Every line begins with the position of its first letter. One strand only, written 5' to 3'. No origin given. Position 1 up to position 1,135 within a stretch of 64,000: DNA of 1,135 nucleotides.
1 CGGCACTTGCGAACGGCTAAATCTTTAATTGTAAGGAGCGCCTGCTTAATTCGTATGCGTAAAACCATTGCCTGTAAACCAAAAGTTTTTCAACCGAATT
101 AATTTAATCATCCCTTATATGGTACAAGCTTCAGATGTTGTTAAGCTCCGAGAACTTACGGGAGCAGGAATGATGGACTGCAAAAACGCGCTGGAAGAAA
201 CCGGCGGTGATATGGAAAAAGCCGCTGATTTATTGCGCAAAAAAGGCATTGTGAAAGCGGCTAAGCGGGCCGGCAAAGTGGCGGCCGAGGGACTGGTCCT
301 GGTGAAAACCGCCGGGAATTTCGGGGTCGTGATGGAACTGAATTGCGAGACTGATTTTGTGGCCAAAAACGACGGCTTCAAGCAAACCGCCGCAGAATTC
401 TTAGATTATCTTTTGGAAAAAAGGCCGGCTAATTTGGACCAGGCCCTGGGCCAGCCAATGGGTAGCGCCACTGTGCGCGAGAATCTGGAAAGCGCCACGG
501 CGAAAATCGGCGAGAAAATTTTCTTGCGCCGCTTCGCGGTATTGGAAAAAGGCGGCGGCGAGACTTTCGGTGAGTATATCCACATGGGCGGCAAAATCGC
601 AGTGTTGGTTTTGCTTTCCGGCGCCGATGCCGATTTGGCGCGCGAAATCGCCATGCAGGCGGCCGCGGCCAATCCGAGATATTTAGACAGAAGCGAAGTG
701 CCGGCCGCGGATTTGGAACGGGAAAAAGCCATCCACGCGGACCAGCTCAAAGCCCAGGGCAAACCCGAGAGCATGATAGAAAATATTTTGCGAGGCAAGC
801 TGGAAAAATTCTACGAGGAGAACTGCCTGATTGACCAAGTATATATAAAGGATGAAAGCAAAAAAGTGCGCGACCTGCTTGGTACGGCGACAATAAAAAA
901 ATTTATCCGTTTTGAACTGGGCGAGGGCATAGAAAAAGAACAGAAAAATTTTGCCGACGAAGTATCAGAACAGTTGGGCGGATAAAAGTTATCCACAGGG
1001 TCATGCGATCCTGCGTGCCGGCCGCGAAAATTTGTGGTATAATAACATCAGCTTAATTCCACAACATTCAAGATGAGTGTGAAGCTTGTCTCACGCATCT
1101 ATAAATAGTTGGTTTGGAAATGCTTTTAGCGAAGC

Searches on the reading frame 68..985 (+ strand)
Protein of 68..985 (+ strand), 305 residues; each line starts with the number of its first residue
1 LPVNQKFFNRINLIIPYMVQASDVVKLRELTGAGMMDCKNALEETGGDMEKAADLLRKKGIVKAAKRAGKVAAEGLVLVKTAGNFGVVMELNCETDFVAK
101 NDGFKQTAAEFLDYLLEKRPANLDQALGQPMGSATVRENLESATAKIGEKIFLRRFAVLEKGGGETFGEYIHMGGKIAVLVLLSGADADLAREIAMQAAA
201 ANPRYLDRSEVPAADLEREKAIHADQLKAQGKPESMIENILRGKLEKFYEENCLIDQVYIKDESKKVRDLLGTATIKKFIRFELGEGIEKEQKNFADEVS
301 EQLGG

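Call 49: search_protein_families(library=pfam, proteins=[window:68-985:+], max_evalue=0.001)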
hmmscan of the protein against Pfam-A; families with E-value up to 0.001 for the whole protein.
window:68-985:+ (305 aa): 2 families
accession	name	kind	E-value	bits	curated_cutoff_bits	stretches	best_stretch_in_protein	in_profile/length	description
PF00889.24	EF_TS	-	2.4e-66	223.7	27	1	86-286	1-204/204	Elongation factor TS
PF25025.1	EF-Ts_N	-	0.00016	22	33.2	1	20-58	13-52/60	Elongation factor Ts, mitochondrial, N-terminal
